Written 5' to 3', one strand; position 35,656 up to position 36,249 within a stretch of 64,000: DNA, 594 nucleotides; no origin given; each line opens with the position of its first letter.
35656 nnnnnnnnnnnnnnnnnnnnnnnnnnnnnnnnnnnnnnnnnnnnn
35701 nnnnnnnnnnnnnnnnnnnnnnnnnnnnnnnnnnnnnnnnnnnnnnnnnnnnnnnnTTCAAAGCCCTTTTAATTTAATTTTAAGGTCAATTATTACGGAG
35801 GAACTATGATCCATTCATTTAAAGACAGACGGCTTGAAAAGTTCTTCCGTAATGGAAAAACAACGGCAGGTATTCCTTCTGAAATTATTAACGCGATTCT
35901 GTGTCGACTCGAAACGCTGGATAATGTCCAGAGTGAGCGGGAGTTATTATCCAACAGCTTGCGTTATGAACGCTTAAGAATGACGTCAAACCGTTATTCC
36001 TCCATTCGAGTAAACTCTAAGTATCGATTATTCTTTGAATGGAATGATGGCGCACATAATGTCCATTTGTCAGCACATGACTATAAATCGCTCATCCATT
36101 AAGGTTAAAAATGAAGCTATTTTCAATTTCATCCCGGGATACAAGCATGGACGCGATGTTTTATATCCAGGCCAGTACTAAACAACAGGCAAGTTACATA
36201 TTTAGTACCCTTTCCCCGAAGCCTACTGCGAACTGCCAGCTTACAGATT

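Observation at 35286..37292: HigB-type toxin gene without a canonical HigA: three-gene operon zinc-finger protein / HigB-like / 393-aa unknown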

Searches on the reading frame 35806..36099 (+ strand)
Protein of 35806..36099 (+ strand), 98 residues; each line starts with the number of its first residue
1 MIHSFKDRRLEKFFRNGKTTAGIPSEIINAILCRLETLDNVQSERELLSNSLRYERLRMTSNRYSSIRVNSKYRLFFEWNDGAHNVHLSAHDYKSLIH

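Call 8: profile_search(protein=window:35806-36099:+)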
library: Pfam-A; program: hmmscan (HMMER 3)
A. the first sequence (98 residues): domains with independent E <= 10: 2; with E <= 0.001: 1
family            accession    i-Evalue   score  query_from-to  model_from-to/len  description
HigB-like_toxin   PF05015.19    6.2e-18    65.5       4-88          2-88/91  RelE-like toxin of type II toxin-antitoxin system HigB
ParE_like         PF24732.2      0.0019    18.6      51-83         22-53/67  ParE-like toxin domain

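Call 11: search_protein_families(proteins=[window:35806-36099:+], library=ncbifam, max_evalue=1)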
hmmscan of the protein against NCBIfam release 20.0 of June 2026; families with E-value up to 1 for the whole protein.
window:35806-36099:+ (98 aa): 0 families

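Call 12: search_protein_families(proteins=[window:35806-36099:+], library=padloc, max_evalue=1)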
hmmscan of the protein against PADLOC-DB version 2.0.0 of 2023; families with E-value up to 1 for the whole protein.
window:35806-36099:+ (98 aa): 0 families

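Call 13: search_protein_families(proteins=[window:35806-36099:+], library=phrogs, max_evalue=1)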
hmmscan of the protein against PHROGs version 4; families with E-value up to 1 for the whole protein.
window:35806-36099:+ (98 aa): 3 families
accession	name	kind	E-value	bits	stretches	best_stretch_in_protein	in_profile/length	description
phrog_3066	-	moron, auxiliary metabolic gene and host takeover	8.9e-18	65.3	1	1-93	1-94/94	toxin of TA system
phrog_1213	-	moron, auxiliary metabolic gene and host takeover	0.003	19.1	1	53-87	43-76/88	RelE-like toxin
phrog_1525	-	unknown function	0.021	16.2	1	57-83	33-58/75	-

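Call 22: search_solved_structures(query=window:35806-36099:+, max_evalue=1, show_alignments=3)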
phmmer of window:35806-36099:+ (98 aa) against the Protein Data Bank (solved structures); distinct sequences matched with E-value up to 1: 15.
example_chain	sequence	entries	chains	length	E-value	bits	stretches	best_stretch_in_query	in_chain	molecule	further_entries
4mct_B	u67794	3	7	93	7.5e-06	29.3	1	1-84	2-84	Killer protein | Endoribonuclease HigB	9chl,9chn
4mcx_B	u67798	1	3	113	1.4e-05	28.4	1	1-84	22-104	Killer protein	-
4ypb_QY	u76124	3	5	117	1.7e-05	28.1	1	2-94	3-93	Host inhibition of growth B | Killer protein | Endoribonuclease HigB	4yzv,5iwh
4px8_A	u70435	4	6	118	2.5e-05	27.6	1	2-94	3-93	Killer protein | Host inhibition of growth B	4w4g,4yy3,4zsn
5ixl_A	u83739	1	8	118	5.4e-05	26.5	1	2-83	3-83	Endoribonuclease HigB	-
6f8s_B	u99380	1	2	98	0.0004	23.7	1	2-87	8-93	Putative Killer protein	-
4iw7_A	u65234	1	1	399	0.019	18.4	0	10-53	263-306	8-amino-7-oxononanoate synthase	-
2oex_A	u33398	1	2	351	0.041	17.3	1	22-65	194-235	Programmed cell death 6-interacting protein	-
4jjy_A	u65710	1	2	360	0.043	17.2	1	22-65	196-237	Programmed cell death 6-interacting protein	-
2r02_A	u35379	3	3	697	0.16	15.4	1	22-65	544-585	Programmed cell death 6-interacting protein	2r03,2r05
2xs1_A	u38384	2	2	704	0.17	15.4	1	22-65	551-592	PROGRAMMED CELL DEATH 6-INTERACTING PROTEIN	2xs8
2oev_A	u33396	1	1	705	0.17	15.4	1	22-65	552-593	Programmed cell death 6-interacting protein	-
2ojq_A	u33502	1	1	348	0.2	15.1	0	22-65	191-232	Programmed cell death 6-interacting protein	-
9rjs_B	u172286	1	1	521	0.23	14.9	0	55-84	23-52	PHIKZ068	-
7ogp_B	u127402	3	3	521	0.23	14.9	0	55-84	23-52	PHIKZ068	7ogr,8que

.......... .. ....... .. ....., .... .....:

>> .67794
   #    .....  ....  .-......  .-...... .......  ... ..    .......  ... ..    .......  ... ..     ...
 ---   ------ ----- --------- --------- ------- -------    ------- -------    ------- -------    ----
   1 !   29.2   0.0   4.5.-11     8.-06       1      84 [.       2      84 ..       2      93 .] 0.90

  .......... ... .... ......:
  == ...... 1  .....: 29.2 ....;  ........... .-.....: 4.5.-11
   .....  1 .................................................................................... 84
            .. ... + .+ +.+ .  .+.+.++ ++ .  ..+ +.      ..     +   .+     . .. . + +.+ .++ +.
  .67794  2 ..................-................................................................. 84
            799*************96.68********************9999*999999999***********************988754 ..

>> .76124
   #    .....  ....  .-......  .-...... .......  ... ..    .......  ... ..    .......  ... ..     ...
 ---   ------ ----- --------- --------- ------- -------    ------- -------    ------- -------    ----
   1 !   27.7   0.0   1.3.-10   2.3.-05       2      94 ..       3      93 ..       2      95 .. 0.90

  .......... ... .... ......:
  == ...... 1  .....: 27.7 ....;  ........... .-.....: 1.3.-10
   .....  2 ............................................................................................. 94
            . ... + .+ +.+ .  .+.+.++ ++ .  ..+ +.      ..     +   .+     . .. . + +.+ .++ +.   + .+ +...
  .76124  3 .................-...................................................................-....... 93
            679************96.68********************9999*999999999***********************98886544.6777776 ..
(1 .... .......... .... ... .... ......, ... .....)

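Call 34: find_homologous_proteins(query=window:35806-36099:+, max_evalue=0.001)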
Query window:35806-36099:+ (98 aa): 22 proteins with E <= 0.001 among 25 candidates.
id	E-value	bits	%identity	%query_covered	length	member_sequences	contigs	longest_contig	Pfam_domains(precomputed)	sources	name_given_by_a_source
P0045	1.5e-57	209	99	100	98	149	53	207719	PF05015.19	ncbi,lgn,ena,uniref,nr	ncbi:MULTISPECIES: type II toxin-antitoxin system RelE/ParE family toxin [Enterobacteriaceae]|uniref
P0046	4.4e-52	192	89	100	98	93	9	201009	PF05015.19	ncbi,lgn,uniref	ncbi:type II toxin-antitoxin system RelE/ParE family toxin [Escherichia coli]|uniref:type II toxin-a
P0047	4.0e-49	182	84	100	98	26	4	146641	PF05015.19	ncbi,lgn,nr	ncbi:toxin-plasmid maintenance system killer protein [Citrobacter braakii]|nr:toxin-plasmid maintena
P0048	9.2e-49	181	83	100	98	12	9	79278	PF05015.19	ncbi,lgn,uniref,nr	ncbi:type II toxin-antitoxin system RelE/ParE family toxin [Escherichia coli]|uniref:type II toxin-a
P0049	6.6e-47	175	85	100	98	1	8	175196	PF05015.19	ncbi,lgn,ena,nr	ncbi:toxin-plasmid maintenance system killer protein [Salmonella enterica]|nr:toxin-plasmid maintena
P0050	6.6e-47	175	86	100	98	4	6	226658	PF05015.19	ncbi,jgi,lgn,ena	-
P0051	3.0e-45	170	82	100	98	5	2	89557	PF05015.19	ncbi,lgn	ncbi:type II toxin-antitoxin system RelE/ParE family toxin [Escherichia coli]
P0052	9.6e-45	168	83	95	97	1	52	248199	PF05015.19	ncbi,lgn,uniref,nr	ncbi:toxin-plasmid maintenance system killer protein [Escherichia coli]|uniref:type II toxin-antitox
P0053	9.7e-45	168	82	100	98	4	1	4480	PF05015.19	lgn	-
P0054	2.1e-43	164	82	100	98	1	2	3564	PF05015.19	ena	-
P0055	3.9e-41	157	100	79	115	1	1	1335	PF05015.19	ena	-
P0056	2.0e-39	151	100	76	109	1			PF05015.19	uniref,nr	uniref:type II toxin-antitoxin system RelE/ParE family toxin n=1 Tax=Escherichia coli TaxID=562 RepI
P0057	3.5e-39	150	100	76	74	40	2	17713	PF05015.19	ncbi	ncbi:type II toxin-antitoxin system RelE/ParE family toxin, partial [Escherichia coli]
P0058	1.1e-37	146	100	73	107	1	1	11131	PF05015.19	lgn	-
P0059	2.3e-27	113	58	99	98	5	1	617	PF05015.19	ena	-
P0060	6.5e-26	108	95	56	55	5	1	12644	PF05015.19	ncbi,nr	ncbi:toxin-plasmid maintenance system killer protein, partial [Escherichia coli]|nr:toxin-plasmid ma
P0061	8.7e-18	82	98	43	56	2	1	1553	PF05015.19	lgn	-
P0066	2.0e-4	39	38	95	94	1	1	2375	PF05015.19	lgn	-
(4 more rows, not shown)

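Call 40: search_dna_similar(query=window:35806-36099:+, collection=plasmids, mode=protein, rows=spread, max_rows=60, max_evalue=0.001)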
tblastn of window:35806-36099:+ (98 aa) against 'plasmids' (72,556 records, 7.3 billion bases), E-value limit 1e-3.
Records with a match: 2136; places in all: 2141; records where one place covers at least 80% of the query: 2123.
Best place of each record, by identity: >=99% 995; 95-99% 30; 90-95% 1; 80-90% 271; 60-80% 2; <60% 837.
By first word of the organism name: Klebsiella 629; Escherichia 604; Salmonella 389; Enterobacter 312; Citrobacter 66; Raoultella 28; Leclercia 17; Rhizobium 13; Yersinia 9; Serratia 8; and 27 more.
By predicted mobility (MOB-suite, as given by PLSDB): conjugative 1783; non-mobilizable 296; mobilizable 57.
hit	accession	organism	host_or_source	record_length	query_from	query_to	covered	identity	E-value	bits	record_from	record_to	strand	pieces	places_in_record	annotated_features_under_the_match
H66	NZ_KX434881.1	Klebsiella pneumoniae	Homo sapiens,blood culture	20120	1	98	100%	100.0%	2e-59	202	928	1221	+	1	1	type II toxin-antitoxin system RelE/ParE family toxin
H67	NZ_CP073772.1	Enterobacter hormaechei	pig feces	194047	1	98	100%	100.0%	2e-59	202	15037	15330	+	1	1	type II toxin-antitoxin system RelE/ParE family toxin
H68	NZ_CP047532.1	Salmonella enterica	Clam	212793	1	98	100%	100.0%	2e-59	202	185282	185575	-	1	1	type II toxin-antitoxin system RelE/ParE family toxin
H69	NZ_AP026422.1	Klebsiella quasipneumoniae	-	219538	1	98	100%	100.0%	2e-59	202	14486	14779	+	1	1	type II toxin-antitoxin system RelE/ParE family toxin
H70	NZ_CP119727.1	Escherichia coli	chicken,pure culture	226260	1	98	100%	100.0%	2e-59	202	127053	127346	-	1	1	type II toxin-antitoxin system RelE/ParE family toxin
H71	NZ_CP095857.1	Escherichia coli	Homo sapiens,urine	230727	1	98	100%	100.0%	2e-59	202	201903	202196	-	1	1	type II toxin-antitoxin system RelE/ParE family toxin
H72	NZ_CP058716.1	Escherichia coli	Manis javanica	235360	1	98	100%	100.0%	2e-59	202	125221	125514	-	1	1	type II toxin-antitoxin system RelE/ParE family toxin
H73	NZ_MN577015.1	Salmonella enterica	-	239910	1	98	100%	100.0%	2e-59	202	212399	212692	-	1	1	type II toxin-antitoxin system RelE/ParE family toxin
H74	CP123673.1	Salmonella enterica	animal-swine-market swine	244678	1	98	100%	100.0%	2e-59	202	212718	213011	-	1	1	type II toxin-antitoxin system RelE/ParE family toxin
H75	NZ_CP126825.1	Enterobacter hormaechei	Dog,isolated bacterial culture,wound ...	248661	1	98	100%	100.0%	2e-59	202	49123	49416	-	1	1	type II toxin-antitoxin system RelE/ParE family toxin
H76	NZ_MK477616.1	Salmonella enterica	Homo sapiens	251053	1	98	100%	100.0%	2e-59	202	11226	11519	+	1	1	type II toxin-antitoxin system RelE/ParE family toxin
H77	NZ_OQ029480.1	Escherichia coli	-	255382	1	98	100%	100.0%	2e-59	202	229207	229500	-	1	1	type II toxin-antitoxin system RelE/ParE family toxin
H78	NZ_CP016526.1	Salmonella enterica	Equus ferus caballus,Equine Body ...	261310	1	98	100%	100.0%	2e-59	202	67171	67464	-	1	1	type II toxin-antitoxin system RelE/ParE family toxin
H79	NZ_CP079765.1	Escherichia coli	Duck,cloacal swabs,cloacal swab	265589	1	98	100%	100.0%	2e-59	202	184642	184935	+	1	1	type II toxin-antitoxin system RelE/ParE family toxin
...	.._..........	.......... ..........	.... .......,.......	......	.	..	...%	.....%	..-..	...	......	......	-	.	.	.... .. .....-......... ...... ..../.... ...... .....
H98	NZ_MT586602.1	Escherichia coli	-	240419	1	98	100%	89.8%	7e-54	186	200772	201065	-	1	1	type II toxin-antitoxin system RelE/ParE family toxin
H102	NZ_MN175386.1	Klebsiella pneumoniae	-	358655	1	93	95%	44.1%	5e-17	81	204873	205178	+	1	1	type II toxin-antitoxin system RelE/ParE family toxin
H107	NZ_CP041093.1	Klebsiella pneumoniae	Swine,Rectal swab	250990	1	93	95%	42.2%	2e-14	74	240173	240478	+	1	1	type II toxin-antitoxin system RelE/ParE family toxin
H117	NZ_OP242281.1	Escherichia coli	Homo sapiens,stool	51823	1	94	96%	38.4%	3e-10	62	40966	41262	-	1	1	type II toxin-antitoxin system RelE/ParE family toxin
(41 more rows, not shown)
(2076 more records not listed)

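Call 41: get_annotated_region(hit=H102, flank=3500)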
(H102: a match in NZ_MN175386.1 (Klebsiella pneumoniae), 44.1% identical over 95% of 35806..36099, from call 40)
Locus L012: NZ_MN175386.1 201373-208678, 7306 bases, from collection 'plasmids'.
description: Klebsiella pneumoniae strain KP-13-14 plasmid pKP-13-14-NDM-9, complete sequence
organism: Klebsiella pneumoniae (NCBI taxid 573)
taxonomy: Bacteria; Pseudomonadota; Gammaproteobacteria; Enterobacterales; Enterobacteriaceae; Klebsiella; Klebsiella pneumoniae
host: -; source: -; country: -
typing (MOB-suite, as given by PLSDB): conjugative; replicon IncQ1,IncU; relaxase MOBH; mating-pair formation MPF_F
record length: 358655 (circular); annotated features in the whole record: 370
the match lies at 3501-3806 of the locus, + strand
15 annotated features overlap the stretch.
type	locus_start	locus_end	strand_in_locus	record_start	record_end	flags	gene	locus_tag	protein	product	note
CDS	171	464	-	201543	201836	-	-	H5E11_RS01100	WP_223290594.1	hypothetical protein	-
CDS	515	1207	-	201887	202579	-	-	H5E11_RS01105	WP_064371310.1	hypothetical protein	-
CDS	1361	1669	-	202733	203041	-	-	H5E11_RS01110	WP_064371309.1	hypothetical protein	-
CDS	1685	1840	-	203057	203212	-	-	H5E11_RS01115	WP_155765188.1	hypothetical protein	-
CDS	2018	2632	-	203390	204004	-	-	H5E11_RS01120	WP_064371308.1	hypothetical protein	-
CDS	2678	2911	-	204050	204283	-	-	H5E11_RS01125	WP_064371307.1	hypothetical protein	-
CDS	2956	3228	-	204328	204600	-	yfaE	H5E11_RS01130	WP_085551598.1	class I ribonucleotide reductase maintenance protein YfaE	-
CDS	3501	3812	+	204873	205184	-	-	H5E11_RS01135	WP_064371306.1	type II toxin-antitoxin system RelE/ParE family toxin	-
CDS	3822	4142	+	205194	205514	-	-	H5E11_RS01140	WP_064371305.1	hypothetical protein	-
CDS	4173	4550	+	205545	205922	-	-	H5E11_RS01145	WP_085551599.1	hypothetical protein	-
CDS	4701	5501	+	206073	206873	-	-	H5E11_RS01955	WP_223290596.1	hypothetical protein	-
CDS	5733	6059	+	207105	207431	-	-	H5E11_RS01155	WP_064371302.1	hypothetical protein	-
CDS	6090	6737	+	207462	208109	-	-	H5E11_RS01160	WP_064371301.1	hypothetical protein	-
CDS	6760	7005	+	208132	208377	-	-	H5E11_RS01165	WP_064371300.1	hypothetical protein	-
CDS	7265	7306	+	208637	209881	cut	-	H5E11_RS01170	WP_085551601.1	site-specific DNA-methyltransferase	GO:0006306 - DNA methylation [Evidence IEA]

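Call 42: get_annotated_region(hit=H107, flank=3500)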
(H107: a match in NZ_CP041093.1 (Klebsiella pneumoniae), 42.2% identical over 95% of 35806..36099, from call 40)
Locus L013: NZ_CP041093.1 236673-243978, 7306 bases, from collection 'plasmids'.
description: Klebsiella pneumoniae subsp. pneumoniae strain KPCTRSRTH01 plasmid unnamed1, complete sequence
organism: Klebsiella pneumoniae (NCBI taxid 72407)
taxonomy: Bacteria; Pseudomonadota; Gammaproteobacteria; Enterobacterales; Enterobacteriaceae; Klebsiella; Klebsiella pneumoniae
host: -; source: Swine,Rectal swab; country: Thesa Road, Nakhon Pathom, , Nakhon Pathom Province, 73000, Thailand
typing (MOB-suite, as given by PLSDB): conjugative; replicon IncFIB,IncHI1B; relaxase MOBH; mating-pair formation MPF_F
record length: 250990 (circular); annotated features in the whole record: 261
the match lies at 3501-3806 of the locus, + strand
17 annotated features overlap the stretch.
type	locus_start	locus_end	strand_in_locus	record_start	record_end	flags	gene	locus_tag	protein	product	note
CDS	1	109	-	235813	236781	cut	-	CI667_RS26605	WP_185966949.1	IS5-like element IS903B family transposase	GO:0006313 - DNA transposition [Evidence IEA]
CDS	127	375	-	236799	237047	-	-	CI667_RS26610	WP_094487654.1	hypothetical protein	-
CDS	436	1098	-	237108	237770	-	-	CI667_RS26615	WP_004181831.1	hypothetical protein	-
CDS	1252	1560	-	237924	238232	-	-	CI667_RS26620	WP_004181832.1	hypothetical protein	-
CDS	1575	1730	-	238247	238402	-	-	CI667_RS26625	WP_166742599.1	hypothetical protein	-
CDS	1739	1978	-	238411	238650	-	-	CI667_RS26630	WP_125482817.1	hypothetical protein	-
CDS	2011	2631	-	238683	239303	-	-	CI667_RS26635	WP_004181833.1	hypothetical protein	-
CDS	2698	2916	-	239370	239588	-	-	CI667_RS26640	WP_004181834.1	hypothetical protein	-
CDS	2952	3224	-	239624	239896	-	yfaE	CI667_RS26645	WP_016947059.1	class I ribonucleotide reductase maintenance protein YfaE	-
CDS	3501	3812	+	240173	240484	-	-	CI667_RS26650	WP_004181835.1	type II toxin-antitoxin system RelE/ParE family toxin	-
CDS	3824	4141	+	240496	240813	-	-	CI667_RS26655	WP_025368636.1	hypothetical protein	-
CDS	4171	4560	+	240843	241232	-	-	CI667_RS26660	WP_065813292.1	hypothetical protein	-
CDS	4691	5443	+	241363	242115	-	-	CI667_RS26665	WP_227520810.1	hypothetical protein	-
CDS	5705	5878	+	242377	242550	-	-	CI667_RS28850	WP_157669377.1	hypothetical protein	-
CDS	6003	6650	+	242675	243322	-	-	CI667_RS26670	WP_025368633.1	hypothetical protein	-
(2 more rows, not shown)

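Call 43: get_annotated_region(hit=H117, flank=2000)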
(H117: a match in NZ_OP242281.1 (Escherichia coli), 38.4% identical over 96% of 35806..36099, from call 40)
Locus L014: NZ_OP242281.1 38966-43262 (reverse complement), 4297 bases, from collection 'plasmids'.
description: Escherichia coli strain LA130 plasmid pLAO62, complete sequence
organism: Escherichia coli (NCBI taxid 562)
taxonomy: Bacteria; Pseudomonadota; Gammaproteobacteria; Enterobacterales; Enterobacteriaceae; Escherichia; Escherichia coli
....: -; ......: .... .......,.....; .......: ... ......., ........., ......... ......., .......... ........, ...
typing (MOB-suite, as given by PLSDB): conjugative; replicon IncP; relaxase MOBP; mating-pair formation MPF_T
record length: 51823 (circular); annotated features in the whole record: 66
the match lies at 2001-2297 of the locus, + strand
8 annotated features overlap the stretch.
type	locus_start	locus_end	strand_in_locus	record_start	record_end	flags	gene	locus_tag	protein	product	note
CDS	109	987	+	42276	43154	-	trfA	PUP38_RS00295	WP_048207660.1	plasmid replication initiator TrfA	-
CDS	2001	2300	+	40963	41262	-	-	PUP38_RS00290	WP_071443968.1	type II toxin-antitoxin system RelE/ParE family toxin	-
CDS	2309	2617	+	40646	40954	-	-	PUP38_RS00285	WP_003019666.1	HigA family addiction module antitoxin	-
CDS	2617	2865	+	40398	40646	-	-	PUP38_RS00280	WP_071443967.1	antirestriction protein ArdR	-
CDS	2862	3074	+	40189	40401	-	-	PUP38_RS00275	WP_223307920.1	hypothetical protein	-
CDS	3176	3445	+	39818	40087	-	-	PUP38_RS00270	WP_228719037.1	hypothetical protein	-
CDS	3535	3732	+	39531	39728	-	-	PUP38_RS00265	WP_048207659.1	DUF905 family protein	-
CDS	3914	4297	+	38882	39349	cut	-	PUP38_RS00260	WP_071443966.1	antirestriction protein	-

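Call 60: search_protein_families(proteins=[L012:3822-4139:+, L012:4701-5498:+], library=ncbifam, max_evalue=0.1)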
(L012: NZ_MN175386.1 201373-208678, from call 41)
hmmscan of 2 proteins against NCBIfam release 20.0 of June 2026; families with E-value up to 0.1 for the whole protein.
L012:3822-4139:+ (106 aa): 0 families

L012:4701-5498:+ (266 aa): 0 families

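Call 61: search_protein_families(proteins=[L012:3822-4139:+, L012:4701-5498:+], library=phrogs, max_evalue=0.1)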
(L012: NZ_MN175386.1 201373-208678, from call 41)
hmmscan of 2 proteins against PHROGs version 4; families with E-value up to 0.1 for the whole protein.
L012:3822-4139:+ (106 aa): 0 families

L012:4701-5498:+ (266 aa): 2 families
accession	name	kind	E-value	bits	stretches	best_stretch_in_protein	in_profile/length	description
phrog_8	-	transcription regulation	0.0035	17.8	1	106-206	174-260/346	transcriptional regulator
phrog_3037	-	transcription regulation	0.005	17.7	0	129-177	56-92/189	transcriptional repressor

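Call 94: search_solved_structures(query=L012:3822-4139:+, max_evalue=10)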
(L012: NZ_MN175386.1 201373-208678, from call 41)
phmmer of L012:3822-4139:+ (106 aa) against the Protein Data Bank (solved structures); distinct sequences matched with E-value up to 10: 1.
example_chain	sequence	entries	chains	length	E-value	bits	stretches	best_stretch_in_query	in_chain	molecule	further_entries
5zlu_EE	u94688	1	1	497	1.4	12.6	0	42-97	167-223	Macrolide efflux protein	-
